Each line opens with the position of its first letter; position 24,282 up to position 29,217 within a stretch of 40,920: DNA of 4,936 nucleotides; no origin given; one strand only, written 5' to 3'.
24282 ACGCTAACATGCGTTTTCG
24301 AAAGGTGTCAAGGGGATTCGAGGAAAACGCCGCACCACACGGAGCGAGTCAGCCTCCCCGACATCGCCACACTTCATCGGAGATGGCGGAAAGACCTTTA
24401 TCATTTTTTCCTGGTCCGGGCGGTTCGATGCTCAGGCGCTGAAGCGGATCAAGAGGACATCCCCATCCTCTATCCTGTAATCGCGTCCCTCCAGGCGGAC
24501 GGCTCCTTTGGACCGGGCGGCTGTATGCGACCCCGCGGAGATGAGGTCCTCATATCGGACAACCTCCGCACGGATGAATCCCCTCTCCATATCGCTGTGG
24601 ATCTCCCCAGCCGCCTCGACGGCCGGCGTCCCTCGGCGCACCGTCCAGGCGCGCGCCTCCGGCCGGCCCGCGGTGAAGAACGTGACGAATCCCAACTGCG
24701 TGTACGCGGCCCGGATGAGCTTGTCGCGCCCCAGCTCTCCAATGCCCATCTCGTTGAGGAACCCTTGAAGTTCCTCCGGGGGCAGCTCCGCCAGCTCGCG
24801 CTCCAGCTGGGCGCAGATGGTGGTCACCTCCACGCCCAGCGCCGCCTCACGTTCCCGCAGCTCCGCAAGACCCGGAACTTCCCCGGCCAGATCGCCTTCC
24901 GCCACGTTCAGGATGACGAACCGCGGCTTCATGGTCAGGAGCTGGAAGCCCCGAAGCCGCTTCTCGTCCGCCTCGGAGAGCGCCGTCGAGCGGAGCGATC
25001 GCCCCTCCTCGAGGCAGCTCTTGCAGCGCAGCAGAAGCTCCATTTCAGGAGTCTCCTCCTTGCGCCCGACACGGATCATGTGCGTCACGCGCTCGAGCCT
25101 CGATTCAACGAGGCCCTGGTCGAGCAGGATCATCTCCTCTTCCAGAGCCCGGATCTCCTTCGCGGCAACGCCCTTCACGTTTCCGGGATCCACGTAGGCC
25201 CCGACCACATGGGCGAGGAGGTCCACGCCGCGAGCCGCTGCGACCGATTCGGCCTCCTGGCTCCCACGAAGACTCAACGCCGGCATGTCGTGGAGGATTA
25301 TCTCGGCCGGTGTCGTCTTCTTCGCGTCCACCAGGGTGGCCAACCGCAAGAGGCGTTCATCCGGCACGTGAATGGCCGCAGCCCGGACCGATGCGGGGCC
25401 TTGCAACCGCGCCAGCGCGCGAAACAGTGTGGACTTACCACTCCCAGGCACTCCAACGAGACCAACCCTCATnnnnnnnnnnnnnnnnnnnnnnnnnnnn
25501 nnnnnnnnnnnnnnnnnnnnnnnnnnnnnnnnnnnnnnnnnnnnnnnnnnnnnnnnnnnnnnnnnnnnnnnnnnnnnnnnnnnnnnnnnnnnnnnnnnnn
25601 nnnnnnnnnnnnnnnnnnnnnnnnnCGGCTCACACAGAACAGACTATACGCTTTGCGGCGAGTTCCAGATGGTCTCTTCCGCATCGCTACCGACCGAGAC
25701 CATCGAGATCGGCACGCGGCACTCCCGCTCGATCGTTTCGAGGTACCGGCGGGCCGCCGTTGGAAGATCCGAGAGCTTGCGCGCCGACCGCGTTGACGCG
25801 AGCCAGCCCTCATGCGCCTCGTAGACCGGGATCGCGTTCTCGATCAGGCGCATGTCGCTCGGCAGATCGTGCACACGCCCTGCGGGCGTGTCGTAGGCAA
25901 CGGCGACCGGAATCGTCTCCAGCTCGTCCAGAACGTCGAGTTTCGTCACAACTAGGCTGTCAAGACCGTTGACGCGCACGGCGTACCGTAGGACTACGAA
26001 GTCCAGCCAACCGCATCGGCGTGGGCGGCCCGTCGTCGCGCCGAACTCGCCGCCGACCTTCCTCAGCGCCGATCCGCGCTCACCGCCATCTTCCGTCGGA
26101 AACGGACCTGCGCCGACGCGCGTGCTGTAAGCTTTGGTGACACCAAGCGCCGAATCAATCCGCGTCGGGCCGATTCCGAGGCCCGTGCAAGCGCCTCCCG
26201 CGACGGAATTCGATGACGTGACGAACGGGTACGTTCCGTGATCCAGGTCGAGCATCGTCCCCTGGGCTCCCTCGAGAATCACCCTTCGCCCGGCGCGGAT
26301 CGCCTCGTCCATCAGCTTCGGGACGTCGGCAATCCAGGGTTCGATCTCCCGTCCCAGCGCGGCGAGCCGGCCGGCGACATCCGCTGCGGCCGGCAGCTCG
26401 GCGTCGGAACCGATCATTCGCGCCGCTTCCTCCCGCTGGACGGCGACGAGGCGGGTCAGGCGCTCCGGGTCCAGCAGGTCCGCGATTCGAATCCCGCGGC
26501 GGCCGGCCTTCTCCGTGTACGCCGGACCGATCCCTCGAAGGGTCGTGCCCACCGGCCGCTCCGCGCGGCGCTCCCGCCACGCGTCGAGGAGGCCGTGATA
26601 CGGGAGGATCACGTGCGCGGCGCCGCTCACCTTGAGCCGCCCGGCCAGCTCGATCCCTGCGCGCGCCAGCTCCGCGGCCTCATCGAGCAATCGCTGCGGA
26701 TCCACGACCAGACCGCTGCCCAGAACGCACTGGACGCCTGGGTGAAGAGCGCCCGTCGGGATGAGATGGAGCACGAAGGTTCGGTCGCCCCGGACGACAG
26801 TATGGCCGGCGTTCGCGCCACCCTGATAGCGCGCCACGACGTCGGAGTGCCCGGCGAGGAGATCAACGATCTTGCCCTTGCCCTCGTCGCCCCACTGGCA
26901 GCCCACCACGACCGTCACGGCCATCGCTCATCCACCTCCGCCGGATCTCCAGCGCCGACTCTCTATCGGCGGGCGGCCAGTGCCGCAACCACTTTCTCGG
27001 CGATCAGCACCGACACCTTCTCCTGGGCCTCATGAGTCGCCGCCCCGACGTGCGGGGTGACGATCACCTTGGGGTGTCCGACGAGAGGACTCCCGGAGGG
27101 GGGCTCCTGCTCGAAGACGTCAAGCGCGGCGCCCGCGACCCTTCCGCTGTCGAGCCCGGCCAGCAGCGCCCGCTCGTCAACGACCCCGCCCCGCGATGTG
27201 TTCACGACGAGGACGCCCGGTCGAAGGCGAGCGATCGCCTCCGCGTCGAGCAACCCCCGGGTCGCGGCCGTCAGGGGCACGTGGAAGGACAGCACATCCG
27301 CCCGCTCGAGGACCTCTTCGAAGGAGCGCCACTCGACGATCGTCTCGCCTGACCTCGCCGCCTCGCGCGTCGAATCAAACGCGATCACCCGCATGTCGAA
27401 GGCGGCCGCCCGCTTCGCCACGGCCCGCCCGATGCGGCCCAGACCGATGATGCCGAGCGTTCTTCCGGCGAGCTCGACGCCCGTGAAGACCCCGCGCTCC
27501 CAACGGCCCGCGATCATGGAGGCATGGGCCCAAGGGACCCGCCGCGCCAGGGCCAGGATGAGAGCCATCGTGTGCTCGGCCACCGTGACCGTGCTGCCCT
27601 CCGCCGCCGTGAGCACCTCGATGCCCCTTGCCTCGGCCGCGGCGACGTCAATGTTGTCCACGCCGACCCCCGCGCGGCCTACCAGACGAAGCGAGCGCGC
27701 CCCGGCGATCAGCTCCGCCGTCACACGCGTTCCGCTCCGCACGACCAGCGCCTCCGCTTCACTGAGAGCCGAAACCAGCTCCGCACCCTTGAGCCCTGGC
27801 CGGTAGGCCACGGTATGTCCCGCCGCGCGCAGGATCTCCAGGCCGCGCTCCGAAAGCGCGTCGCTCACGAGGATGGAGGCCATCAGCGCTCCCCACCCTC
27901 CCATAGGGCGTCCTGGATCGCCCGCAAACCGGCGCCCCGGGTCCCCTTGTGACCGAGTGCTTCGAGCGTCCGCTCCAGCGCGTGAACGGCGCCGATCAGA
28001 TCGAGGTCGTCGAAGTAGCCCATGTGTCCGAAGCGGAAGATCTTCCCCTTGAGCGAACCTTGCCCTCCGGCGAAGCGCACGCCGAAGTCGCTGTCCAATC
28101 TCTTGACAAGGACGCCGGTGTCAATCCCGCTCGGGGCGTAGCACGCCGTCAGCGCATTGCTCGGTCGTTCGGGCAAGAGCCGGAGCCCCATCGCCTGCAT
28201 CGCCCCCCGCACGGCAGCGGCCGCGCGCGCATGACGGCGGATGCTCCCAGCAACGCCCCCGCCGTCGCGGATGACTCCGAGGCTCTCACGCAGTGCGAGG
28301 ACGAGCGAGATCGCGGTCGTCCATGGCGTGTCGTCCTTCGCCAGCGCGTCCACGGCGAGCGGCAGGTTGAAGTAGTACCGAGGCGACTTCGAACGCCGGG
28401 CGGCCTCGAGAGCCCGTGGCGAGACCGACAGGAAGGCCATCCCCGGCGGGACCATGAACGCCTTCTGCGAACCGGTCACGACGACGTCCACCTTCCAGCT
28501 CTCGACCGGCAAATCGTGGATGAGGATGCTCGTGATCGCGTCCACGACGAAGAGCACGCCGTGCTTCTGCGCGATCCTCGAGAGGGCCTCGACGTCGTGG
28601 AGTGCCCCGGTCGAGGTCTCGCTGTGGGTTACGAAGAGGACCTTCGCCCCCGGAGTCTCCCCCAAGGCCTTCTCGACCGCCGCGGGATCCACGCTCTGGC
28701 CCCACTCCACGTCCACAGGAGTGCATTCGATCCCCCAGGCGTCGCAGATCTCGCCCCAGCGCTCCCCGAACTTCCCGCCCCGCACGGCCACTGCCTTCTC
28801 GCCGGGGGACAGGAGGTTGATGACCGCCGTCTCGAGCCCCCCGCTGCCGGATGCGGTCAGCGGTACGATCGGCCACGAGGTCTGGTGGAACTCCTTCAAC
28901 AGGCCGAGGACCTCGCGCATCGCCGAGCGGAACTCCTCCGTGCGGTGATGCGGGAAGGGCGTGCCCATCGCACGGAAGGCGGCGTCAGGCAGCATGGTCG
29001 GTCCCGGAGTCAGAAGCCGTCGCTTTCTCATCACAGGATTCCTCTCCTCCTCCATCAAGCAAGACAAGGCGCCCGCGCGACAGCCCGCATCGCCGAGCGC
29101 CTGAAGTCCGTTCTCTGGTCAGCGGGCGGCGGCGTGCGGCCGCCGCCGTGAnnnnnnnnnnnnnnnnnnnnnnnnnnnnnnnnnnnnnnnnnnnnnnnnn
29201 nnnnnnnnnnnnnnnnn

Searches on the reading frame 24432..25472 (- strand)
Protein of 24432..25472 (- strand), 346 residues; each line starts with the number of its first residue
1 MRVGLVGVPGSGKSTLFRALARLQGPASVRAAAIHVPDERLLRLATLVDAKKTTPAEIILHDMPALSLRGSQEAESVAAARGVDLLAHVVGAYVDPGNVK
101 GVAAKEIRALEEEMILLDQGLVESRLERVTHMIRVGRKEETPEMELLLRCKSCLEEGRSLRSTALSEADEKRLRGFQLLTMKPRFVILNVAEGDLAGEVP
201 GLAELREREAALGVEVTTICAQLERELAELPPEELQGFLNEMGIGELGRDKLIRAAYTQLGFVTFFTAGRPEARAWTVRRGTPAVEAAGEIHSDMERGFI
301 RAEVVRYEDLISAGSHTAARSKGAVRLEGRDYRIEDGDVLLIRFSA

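Call 8: search_protein_families(library=pfam, proteins=[window:24435-25472:-], max_evalue=0.001)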
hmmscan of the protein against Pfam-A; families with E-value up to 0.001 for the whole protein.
window:24435-25472:- (346 aa): 4 families
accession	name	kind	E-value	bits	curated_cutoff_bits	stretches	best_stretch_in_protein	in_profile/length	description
PF06071.19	YchF-GTPase_C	-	2e-33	114.8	27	1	263-344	2-83/84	Protein of unknown function (DUF933)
PF01926.29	MMR_HSR1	-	4.7e-06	27.1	21.9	1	2-99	1-86/113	50S ribosome-binding GTPase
PF02824.27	TGS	-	7.1e-05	23.2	22.2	1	271-342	6-58/60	TGS domain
PF00005.33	ABC_tran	-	0.00025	22.1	25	0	2-27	13-38/137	ABC transporter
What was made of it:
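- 24432..25472 (-): ychF (346 aa), the upstream neighbour on the same strand. Pfam YchF-GTPase_C and MMR_HSR1 (call 8).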

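Call 11: find_encoding_contigs(protein=window:24432-25472:-, flank=10000, max_places=10)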
Protein window:24432-25472:- (346 aa): no gene with exactly this product is on record in the collection.
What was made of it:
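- Tried and rejected: The first attempt included the stop codon and returned nothing (call 11).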

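Call 13: find_related_loci(query=window:24435-25472:-, collection=genome_contigs, flank=6000)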
Query window:24435-25472:- (346 aa) in genome_contigs; peptide patterns used: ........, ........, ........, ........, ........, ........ (x = any residue, [..] = any of these).
222 stretches matched a pattern; 138 encode a relative of the query (tblastn E <= 1e-3); the best 80 are kept; 80 distinct loci.
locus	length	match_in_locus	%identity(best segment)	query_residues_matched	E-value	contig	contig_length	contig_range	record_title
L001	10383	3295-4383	42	1-345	3e-83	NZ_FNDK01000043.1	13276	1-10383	Alteribacillus persepolensis strain DSM 21632, whole genome shotgun sequence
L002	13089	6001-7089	42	1-345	1e-81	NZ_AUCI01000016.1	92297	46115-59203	Salibacterium aidingense DSM 18341 G475DRAFT_scaffold00015.15_C, whole genome shotgun sequence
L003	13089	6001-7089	42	1-345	4e-81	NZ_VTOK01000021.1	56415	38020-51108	Alteribacillus sp. YIM 98480 Scaffold21, whole genome shotgun sequence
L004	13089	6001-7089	42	1-345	1e-80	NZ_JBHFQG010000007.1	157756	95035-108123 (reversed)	Alteribacillus sp. JSM 102045 Contig7, whole genome shotgun sequence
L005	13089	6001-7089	41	1-345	5e-80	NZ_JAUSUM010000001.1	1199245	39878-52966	Salibacterium salarium strain DSM 16461 Ga0480549_01, whole genome shotgun sequence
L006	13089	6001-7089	41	1-345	2e-79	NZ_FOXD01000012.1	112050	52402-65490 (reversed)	Salibacterium halotolerans strain S7, whole genome shotgun sequence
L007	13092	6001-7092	43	1-345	6e-79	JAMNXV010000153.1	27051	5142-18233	MAG: Bacillota bacterium isolate Bin_10 Bin_10_scaffold_1396, whole genome shotgun sequence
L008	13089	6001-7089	41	1-345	6e-79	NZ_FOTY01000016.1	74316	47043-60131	Salibacterium qingdaonense strain CGMCC 1.6134, whole genome shotgun sequence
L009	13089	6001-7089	42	1-345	1e-78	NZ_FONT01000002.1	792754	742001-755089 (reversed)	Alteribacillus iranensis strain DSM 23995, whole genome shotgun sequence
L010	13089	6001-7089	42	1-345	9e-78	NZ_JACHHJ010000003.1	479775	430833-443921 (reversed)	Geomicrobium halophilum strain DSM 21769 Ga0415242_03, whole genome shotgun sequence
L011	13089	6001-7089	41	1-345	2e-77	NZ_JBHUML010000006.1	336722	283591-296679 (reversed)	Salibacterium lacus strain KCTC 33792 platanus_K_21_77_6, whole genome shotgun sequence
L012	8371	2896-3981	42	1-345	1e-77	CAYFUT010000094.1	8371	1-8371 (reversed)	MAG TPA_asm: uncultured Halobacteroidaceae bacterium isolate ERP107533_co1_203 genome assembly, contig: NODE_9759_length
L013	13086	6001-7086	41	1-345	6e-76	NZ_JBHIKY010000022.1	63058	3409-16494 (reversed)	Alteribacillus sp. HJP-4 Scaffold22, whole genome shotgun sequence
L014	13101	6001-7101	40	1-345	4e-75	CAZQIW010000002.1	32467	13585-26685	MAG TPA_asm: uncultured Thermodesulfatator sp. isolate binchicken_co291_173 genome assembly, contig: NODE_209_length_324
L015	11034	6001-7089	42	1-345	5e-74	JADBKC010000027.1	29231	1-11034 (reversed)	MAG: Bacillales bacterium isolate Bu78 NODE_1207_length_29231_cov_6.360845, whole genome shotgun sequence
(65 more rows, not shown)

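Call 15: find_related_loci(query=window:24435-25472:-, collection=metagenome_contigs, flank=4000)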
Query window:24435-25472:- (346 aa) in metagenome_contigs; peptide patterns used: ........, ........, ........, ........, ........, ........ (x = any residue, [..] = any of these).
281 stretches matched a pattern; 116 encode a relative of the query (tblastn E <= 1e-3); the best 80 are kept; 80 distinct loci.
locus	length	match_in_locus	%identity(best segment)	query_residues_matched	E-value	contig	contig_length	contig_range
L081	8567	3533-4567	73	1-345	4e-167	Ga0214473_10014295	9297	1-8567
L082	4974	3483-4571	41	1-345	4e-79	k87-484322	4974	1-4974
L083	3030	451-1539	40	1-345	1e-78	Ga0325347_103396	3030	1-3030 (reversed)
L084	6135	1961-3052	43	1-345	3e-77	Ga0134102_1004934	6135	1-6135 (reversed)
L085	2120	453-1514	41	1-345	6e-78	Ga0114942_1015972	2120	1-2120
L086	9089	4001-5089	42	1-345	1e-74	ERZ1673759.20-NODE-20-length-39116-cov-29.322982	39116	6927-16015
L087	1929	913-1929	44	2-344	9e-78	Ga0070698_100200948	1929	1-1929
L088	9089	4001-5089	42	1-345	1e-74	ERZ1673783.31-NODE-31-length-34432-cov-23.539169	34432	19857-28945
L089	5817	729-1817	42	1-345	1e-74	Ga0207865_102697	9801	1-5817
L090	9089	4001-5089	42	1-345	1e-74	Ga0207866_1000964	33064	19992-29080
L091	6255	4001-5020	43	2-345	8e-73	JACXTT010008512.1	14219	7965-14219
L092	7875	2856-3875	41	2-345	3e-72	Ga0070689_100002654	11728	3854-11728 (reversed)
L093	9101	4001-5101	39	1-345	2e-70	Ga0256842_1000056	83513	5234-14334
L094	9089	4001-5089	39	1-345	3e-70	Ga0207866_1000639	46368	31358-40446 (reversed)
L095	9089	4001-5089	39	1-345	3e-70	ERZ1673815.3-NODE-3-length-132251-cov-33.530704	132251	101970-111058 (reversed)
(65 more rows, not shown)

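Call 19: find_homologous_proteins(query=window:24435-25472:-, max_evalue=1e-60)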
Query window:24435-25472:- (346 aa): 3348 proteins with E <= 1e-60 among 8000 candidates; the best 120 are listed.
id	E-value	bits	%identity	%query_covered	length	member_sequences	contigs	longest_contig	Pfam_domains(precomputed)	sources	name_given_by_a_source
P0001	4.3e-215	731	100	100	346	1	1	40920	PF01926.30,PF06071.20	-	-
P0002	4.0e-179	613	83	100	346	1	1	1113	PF01926.30,PF06071.20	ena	-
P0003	6.0e-158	543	73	100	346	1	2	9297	PF01926.30,PF06071.20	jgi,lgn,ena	-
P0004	1.2e-155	536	75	100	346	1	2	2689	PF06071.20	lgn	-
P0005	3.3e-141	488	66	100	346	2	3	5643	PF06071.20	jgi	jgi:GTP-binding protein YchF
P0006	1.8e-111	390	78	67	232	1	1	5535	PF06071.20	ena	-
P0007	4.2e-84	300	46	100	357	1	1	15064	PF06071.20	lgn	-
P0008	8.9e-82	293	45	100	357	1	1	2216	PF06071.20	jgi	-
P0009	4.7e-81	290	45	100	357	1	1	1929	PF06071.20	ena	-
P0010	5.7e-81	290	45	100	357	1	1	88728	PF06071.20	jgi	jgi:GTP-binding protein YchF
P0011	6.0e-81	290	45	100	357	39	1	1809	PF06071.20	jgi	jgi:ribosome-binding ATPase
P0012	1.3e-80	289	45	100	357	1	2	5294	PF06071.20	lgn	-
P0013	1.5e-80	289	45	100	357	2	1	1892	PF06071.20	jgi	jgi:GTP-binding protein YchF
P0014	2.1e-80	288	45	100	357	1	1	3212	PF06071.20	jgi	-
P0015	2.2e-80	288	45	100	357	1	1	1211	PF06071.20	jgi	-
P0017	3.0e-80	288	45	100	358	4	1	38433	PF06071.20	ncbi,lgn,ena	-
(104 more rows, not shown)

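Call 21: find_encoding_contigs(protein=P0004, flank=10000)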
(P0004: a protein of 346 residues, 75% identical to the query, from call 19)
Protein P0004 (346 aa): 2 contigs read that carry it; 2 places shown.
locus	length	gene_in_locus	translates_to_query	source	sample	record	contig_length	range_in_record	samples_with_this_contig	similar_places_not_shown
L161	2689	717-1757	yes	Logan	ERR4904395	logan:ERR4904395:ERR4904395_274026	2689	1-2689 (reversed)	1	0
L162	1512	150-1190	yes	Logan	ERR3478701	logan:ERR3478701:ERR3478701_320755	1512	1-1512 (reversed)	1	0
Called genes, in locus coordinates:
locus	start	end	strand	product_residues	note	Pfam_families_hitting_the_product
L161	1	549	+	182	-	?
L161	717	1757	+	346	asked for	PF06071:YchF-GTPase_C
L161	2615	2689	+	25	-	?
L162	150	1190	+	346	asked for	PF06071:YchF-GTPase_C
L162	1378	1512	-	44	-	?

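Call 22: find_encoding_contigs(protein=P0005, flank=10000)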
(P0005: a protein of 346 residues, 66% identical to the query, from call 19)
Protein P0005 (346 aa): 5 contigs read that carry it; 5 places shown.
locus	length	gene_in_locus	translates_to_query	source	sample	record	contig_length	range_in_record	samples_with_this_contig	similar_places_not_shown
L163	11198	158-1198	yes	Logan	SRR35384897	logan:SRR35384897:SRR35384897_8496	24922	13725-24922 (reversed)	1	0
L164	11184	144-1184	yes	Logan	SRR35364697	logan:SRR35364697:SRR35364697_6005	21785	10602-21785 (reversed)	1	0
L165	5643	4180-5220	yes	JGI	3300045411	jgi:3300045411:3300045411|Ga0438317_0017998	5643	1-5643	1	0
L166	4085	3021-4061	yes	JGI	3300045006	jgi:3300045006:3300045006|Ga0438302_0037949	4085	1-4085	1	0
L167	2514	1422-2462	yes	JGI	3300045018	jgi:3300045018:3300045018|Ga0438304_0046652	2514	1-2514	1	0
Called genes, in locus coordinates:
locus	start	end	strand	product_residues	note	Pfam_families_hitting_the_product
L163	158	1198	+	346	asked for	PF06071:YchF-GTPase_C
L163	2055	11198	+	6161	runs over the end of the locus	PF13750:Big_3_3 (faint), PF19077:Big_13 (faint), PF00092:VWA (weak), PF13519:VWA_2 (weak), PF13860:FlgD_ig (weak)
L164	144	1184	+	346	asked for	PF06071:YchF-GTPase_C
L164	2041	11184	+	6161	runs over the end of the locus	PF13750:Big_3_3 (faint), PF19077:Big_13 (faint), PF00092:VWA (weak), PF13519:VWA_2 (weak), PF13860:FlgD_ig (weak)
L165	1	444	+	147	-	?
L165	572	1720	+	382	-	PF00266:Aminotran_5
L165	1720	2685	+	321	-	PF00389:2-Hacid_dh, PF02826:2-Hacid_dh_C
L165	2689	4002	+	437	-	PF00709:Adenylsucc_synt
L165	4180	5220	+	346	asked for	PF06071:YchF-GTPase_C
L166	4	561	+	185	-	-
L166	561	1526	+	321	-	PF00389:2-Hacid_dh, PF02826:2-Hacid_dh_C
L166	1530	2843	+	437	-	PF00709:Adenylsucc_synt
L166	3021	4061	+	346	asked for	PF06071:YchF-GTPase_C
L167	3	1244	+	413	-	?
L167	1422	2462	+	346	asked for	PF06071:YchF-GTPase_C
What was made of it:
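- Gene callers chose the ATG in the other assemblies (calls 21, 22).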

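Call 23: find_encoding_contigs(protein=P0006, flank=10000)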
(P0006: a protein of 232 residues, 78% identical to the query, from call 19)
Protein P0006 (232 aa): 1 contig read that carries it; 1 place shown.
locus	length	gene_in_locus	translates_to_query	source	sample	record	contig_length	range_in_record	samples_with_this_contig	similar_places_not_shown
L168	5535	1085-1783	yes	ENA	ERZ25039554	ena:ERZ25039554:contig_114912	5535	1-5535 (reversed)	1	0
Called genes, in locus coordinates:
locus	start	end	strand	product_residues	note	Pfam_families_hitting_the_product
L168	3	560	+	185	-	?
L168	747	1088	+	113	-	PF01926:MMR_HSR1 (weak)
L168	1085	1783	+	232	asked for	PF06071:YchF-GTPase_C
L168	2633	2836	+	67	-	-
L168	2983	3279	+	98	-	-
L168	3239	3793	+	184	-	-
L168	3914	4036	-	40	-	-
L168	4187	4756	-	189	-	-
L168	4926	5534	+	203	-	?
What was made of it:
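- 24432..25472 (-): Used as the anchor to find orthologous loci (calls 15, 19, 21-23).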

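Call 39: find_encoding_contigs(protein=P0002, flank=10000)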
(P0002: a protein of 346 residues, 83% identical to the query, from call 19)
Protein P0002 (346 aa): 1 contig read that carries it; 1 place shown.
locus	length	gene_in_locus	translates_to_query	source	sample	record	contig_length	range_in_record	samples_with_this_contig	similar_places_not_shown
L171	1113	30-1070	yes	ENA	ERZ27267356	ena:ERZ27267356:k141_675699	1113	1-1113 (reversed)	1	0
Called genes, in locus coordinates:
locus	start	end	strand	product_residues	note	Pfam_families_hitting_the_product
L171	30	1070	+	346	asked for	PF01926:MMR_HSR1 (weak), PF06071:YchF-GTPase_C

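Call 51: find_encoding_contigs(protein=P0017, flank=6000, max_places=2)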
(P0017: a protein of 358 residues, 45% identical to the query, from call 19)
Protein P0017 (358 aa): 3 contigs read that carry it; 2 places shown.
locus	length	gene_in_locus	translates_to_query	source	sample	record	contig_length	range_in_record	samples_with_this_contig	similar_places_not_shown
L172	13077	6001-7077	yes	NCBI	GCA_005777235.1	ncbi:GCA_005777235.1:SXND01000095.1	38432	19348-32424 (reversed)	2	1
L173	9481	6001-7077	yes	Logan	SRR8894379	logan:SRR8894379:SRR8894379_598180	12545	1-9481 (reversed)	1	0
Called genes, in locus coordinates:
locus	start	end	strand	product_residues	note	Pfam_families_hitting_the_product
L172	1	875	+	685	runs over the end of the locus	PF12797:Fer4_2 (weak), PF13183:Fer4_8, PF13187:Fer4_9, PF13237:Fer4_10, PF02754:CCG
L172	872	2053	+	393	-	PF00266:Aminotran_5, PF01041:DegT_DnrJ_EryC1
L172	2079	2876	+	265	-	PF08543:Phos_pyr_kin, PF00294:PfkB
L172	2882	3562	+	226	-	PF01467:CTP_transf_like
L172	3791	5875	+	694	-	PF02743:dCache_1, PF17201:Cache_3-Cache_2 (weak)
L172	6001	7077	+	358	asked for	PF06071:YchF-GTPase_C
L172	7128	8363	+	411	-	PF02515:CoA_transf_3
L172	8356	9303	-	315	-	PF01075:Glyco_transf_9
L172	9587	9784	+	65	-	PF09723:Zn_ribbon_8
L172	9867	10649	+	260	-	PF00487:FA_desaturase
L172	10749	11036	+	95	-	PF20657:DUF6811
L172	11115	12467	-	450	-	PF15611:EH_Signature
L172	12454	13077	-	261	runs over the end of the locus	PF00691:OmpA (weak)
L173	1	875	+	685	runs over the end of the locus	PF12797:Fer4_2 (weak), PF13183:Fer4_8, PF13187:Fer4_9, PF13237:Fer4_10, PF02754:CCG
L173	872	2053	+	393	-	PF00266:Aminotran_5, PF01041:DegT_DnrJ_EryC1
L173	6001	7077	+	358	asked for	PF06071:YchF-GTPase_C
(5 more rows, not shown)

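Call 52: find_encoding_contigs(protein=P0007, flank=6000, max_places=2)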
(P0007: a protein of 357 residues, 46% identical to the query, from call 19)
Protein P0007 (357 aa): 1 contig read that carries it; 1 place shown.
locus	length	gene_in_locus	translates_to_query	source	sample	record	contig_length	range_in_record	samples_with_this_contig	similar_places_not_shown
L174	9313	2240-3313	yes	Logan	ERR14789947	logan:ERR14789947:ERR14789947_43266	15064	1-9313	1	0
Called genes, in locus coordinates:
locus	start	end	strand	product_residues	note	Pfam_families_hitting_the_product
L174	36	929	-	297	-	PF00296:Bac_luciferase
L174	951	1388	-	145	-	PF01724:DUF29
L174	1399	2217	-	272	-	PF00149:Metallophos, PF12850:Metallophos_2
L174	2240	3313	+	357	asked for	PF06071:YchF-GTPase_C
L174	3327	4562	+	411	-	PF02515:CoA_transf_3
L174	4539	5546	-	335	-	PF01075:Glyco_transf_9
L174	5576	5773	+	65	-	PF09723:Zn_ribbon_8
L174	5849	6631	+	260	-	PF00487:FA_desaturase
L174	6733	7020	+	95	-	PF20657:DUF6811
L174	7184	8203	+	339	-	PF01436:NHL (faint), PF08450:SGL (faint), PF20067:SSL_N (faint), PF21959:DUF6923 (faint), PF24684:Vgb_lyase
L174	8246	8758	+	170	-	PF02577:BFN_dom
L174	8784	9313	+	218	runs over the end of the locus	PF02190:LON_substr_bdg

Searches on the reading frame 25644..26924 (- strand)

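Call 14: search_protein_families(library=pfam, proteins=[window:25644-26924:-], max_evalue=0.00001)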
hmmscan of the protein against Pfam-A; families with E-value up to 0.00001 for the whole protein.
window:25644-26924:- (426 aa): 1 family
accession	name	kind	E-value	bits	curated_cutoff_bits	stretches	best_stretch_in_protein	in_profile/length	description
PF00709.27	Adenylsucc_synt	-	1.4e-163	544.9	27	1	5-419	1-416/416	Adenylosuccinate synthetase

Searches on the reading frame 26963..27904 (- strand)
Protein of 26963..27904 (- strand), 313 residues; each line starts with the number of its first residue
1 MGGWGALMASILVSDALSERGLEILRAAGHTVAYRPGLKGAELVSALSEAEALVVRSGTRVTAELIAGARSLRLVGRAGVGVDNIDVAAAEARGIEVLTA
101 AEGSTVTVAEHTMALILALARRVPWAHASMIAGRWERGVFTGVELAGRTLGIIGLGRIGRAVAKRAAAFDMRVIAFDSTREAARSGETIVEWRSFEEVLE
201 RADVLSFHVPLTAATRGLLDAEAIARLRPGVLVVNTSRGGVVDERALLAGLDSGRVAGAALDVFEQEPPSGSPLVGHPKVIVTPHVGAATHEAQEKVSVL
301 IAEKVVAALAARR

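Call 14: search_protein_families(library=pfam, proteins=[window:26963-27904:-], max_evalue=0.00001)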
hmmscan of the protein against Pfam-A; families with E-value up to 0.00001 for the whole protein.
window:26963-27904:- (313 aa): 3 families
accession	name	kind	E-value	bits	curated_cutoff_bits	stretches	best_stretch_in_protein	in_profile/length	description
PF02826.25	2-Hacid_dh_C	-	2.5e-62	209.9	25.1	1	113-287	1-178/178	D-isomer specific 2-hydroxyacid dehydrogenase, NAD binding domain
PF00389.36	2-Hacid_dh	-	1.3e-32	112.7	24.6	1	11-311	1-126/134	D-isomer specific 2-hydroxyacid dehydrogenase, catalytic domain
PF03446.21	NAD_binding_2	-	6.2e-07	30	21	1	150-245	2-101/161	NAD binding domain of 6-phosphogluconate dehydrogenase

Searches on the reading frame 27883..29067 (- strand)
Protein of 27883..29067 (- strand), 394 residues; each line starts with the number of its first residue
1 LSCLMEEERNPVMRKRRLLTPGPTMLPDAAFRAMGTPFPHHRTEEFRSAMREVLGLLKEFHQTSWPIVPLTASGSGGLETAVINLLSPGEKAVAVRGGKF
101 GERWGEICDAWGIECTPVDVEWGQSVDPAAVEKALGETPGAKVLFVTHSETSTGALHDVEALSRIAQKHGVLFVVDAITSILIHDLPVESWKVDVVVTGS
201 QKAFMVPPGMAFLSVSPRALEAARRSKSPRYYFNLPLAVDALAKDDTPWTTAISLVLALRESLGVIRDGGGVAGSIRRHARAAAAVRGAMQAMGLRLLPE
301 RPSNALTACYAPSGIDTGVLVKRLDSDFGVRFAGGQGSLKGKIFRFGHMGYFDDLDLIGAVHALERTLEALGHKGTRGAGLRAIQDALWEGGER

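Call 14: search_protein_families(library=pfam, proteins=[window:27883-29067:-], max_evalue=0.00001)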
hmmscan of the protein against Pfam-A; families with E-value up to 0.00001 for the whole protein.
window:27883-29067:- (394 aa): 3 families
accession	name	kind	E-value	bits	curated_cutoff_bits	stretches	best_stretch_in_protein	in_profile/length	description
PF00266.25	Aminotran_5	-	5.6e-21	75.4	21.5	1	40-333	35-336/371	Aminotransferase class-V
PF01053.26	Cys_Met_Meta_PP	-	4e-06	26.1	27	1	70-199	72-195/381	Cys/Met metabolism PLP-dependent enzyme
PF00155.27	Aminotran_1_2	-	5.5e-06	26.2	19.7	1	43-232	44-250/361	Aminotransferase class I and II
